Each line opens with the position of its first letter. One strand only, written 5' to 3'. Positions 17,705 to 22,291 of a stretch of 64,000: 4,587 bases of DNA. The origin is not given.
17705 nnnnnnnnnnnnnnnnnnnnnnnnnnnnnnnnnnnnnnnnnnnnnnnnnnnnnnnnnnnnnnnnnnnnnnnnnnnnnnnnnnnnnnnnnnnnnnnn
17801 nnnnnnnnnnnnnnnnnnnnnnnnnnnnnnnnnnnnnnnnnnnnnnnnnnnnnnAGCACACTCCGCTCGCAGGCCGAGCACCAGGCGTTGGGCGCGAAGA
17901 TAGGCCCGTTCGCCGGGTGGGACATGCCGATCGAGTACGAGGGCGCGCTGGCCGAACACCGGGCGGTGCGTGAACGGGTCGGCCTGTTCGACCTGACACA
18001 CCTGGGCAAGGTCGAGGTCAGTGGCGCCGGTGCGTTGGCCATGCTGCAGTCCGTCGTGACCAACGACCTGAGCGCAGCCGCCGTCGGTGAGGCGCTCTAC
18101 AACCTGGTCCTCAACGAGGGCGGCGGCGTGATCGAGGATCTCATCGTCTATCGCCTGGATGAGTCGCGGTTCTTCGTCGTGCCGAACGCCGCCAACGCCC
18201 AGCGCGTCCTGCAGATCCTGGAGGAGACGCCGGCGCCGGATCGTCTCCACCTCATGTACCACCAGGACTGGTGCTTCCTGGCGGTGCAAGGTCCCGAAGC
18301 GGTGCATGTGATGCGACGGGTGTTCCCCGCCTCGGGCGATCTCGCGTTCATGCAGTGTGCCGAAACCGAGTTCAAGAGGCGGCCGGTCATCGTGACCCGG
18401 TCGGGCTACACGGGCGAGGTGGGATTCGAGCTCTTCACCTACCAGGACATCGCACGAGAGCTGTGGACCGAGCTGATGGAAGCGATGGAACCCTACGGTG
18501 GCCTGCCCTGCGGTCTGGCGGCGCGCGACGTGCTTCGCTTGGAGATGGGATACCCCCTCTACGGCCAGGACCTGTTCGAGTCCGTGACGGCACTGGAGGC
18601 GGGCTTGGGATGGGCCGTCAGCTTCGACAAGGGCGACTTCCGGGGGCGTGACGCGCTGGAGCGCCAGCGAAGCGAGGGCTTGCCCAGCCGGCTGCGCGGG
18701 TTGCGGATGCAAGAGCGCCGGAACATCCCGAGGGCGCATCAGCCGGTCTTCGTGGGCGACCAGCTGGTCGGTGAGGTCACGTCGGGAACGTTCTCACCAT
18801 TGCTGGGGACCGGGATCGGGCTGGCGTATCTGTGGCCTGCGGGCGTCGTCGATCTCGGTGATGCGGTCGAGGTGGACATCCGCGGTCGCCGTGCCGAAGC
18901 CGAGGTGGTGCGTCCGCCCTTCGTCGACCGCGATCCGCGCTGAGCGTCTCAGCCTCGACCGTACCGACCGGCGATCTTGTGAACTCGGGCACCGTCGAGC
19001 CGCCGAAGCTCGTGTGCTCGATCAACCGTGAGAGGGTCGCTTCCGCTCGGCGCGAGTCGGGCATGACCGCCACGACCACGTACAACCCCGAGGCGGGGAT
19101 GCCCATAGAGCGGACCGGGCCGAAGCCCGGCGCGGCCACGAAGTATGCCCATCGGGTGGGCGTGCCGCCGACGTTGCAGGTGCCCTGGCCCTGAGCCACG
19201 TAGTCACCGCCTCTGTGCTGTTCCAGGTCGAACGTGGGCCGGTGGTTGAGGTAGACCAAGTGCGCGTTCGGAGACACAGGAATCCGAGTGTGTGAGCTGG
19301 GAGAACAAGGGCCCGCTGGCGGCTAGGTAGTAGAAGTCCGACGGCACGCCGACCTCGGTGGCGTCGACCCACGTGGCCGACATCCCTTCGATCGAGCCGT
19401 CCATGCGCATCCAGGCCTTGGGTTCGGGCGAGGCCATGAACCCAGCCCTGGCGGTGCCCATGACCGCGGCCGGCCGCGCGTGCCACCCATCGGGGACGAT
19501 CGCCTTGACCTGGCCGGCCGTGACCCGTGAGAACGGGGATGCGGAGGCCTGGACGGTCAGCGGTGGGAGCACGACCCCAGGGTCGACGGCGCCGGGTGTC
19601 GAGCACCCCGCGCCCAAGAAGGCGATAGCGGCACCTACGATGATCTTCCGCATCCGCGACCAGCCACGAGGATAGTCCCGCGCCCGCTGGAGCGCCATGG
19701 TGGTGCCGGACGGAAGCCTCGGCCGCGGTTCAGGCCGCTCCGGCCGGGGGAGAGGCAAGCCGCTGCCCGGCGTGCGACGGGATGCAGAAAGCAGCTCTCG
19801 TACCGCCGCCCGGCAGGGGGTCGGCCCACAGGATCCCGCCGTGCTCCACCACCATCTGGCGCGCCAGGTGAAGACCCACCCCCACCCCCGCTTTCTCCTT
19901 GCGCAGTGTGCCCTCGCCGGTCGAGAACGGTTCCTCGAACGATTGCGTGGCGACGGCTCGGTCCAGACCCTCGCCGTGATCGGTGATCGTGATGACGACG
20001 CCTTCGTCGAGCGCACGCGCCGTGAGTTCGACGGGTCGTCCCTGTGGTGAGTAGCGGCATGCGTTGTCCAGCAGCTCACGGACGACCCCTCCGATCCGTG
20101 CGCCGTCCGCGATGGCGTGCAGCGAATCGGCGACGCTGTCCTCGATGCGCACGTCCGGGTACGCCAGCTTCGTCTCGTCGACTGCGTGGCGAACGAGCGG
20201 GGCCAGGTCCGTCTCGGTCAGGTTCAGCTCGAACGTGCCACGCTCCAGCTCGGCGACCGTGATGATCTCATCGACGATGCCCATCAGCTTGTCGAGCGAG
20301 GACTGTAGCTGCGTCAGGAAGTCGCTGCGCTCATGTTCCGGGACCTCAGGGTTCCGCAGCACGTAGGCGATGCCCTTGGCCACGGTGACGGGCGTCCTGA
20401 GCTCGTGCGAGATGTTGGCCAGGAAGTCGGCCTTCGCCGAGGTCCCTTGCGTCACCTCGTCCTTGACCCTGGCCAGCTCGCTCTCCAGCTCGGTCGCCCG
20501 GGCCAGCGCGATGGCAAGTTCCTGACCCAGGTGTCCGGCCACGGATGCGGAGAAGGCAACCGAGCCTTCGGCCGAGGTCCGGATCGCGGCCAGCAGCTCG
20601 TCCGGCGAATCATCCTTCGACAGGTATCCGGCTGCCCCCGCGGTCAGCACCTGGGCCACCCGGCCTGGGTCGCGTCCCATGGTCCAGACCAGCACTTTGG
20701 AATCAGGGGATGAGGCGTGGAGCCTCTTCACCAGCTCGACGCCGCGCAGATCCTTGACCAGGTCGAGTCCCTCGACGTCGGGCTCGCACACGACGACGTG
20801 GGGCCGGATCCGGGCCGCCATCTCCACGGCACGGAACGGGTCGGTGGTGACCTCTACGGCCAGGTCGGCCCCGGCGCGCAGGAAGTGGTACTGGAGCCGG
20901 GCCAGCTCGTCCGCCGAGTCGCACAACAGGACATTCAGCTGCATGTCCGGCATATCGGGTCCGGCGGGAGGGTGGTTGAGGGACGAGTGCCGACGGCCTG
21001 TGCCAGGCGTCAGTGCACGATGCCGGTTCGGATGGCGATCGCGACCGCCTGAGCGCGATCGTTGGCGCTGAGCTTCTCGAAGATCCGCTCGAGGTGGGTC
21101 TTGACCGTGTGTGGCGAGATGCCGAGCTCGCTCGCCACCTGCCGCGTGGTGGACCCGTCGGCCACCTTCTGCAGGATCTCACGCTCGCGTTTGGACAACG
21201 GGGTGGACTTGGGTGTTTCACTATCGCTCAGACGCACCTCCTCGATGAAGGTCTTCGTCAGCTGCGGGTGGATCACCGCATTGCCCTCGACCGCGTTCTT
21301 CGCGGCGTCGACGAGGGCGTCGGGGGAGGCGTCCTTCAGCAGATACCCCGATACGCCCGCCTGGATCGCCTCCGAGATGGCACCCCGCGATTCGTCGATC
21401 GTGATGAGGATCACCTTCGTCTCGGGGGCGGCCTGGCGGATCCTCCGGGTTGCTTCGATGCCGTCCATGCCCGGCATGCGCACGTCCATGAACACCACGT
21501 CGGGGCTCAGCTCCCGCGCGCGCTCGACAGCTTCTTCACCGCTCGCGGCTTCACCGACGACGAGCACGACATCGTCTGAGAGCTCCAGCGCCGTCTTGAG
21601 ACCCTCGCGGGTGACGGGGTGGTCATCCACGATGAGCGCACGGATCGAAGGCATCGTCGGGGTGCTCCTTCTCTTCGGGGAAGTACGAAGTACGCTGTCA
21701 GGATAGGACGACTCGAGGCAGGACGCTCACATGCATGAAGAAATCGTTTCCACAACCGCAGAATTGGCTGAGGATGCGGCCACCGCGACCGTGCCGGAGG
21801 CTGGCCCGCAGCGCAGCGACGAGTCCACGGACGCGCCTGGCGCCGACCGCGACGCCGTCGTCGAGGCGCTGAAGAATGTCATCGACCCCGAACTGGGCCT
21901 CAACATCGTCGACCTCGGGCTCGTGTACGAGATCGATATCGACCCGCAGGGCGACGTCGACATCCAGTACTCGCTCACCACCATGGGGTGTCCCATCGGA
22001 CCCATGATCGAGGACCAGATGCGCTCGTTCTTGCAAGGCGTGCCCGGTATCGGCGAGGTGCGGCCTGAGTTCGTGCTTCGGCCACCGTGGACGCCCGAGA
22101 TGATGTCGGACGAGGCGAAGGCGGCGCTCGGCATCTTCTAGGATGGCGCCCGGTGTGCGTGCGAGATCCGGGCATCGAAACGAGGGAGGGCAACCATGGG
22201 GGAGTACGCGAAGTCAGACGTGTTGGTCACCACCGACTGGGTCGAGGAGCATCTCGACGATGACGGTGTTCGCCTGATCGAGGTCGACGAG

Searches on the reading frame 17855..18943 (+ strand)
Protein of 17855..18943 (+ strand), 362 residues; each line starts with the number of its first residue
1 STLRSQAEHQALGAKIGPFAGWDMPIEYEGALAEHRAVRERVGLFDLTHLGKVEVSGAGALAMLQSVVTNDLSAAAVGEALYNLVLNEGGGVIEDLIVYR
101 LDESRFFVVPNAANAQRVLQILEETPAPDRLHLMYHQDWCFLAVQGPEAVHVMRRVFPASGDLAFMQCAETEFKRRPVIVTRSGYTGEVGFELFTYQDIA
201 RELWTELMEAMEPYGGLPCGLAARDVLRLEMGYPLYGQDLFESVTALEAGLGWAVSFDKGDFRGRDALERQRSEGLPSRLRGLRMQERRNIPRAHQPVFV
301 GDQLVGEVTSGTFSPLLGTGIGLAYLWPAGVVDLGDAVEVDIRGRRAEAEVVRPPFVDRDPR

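Call 55: search_protein_families(library=pfam, proteins=[window:17855-18943:+], max_evalue=0.00001)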
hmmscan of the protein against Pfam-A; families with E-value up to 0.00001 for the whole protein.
window:17855-18943:+ (362 aa): 2 families
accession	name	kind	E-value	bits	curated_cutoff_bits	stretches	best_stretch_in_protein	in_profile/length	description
PF01571.26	GCV_T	-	2.7e-86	289.4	25.6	1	7-254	3-255/255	Aminomethyltransferase folate-binding domain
PF08669.17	GCV_T_C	-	1.8e-21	76.2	25.9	1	279-358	2-80/80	Glycine cleavage T-protein C-terminal barrel domain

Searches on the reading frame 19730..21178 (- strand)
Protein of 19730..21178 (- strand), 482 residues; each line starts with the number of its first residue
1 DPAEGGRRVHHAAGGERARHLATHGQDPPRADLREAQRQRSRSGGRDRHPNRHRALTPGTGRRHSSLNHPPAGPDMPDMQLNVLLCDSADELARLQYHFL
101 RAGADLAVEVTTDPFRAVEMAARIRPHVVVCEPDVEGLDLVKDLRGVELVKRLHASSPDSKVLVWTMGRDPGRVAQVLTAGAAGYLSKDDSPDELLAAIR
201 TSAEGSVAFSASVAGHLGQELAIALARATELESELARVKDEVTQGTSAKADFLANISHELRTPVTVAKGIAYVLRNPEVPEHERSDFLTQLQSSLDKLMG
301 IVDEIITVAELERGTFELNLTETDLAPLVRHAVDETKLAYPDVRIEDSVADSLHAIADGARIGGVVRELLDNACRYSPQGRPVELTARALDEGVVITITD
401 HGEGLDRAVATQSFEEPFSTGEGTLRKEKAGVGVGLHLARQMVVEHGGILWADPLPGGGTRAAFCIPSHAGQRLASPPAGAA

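Call 56: search_protein_families(library=pfam, proteins=[window:19730-21178:-], max_evalue=0.00001)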
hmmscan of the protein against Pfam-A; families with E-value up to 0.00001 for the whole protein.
window:19730-21178:- (482 aa): 3 families
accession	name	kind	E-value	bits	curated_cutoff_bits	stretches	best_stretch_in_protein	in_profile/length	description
PF02518.31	HATPase_c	-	2.7e-21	76.5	26.4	1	358-468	2-109/111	Histidine kinase-, DNA gyrase B-, and HSP90-like ATPase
PF00512.31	HisKA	-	1.9e-12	47.5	26.9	1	248-314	1-66/66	His Kinase A (phospho-acceptor) domain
PF00072.30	Response_reg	-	1.1e-10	42.1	30.2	1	83-200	1-111/111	Response regulator receiver domain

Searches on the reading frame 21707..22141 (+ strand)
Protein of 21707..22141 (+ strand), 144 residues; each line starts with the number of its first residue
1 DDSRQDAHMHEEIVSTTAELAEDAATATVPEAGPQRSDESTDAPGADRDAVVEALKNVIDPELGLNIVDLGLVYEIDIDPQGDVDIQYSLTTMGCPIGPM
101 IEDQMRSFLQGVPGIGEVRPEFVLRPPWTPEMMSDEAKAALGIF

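Call 56: search_protein_families(library=pfam, proteins=[window:21707-22141:+], max_evalue=0.00001)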
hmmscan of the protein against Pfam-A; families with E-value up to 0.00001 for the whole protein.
window:21707-22141:+ (144 aa): 1 family
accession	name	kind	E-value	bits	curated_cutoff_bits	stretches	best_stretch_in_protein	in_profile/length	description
PF01883.24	FeS_assembly_P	-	8.7e-20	71.2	23.5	1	48-118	1-71/73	Iron-sulfur cluster assembly protein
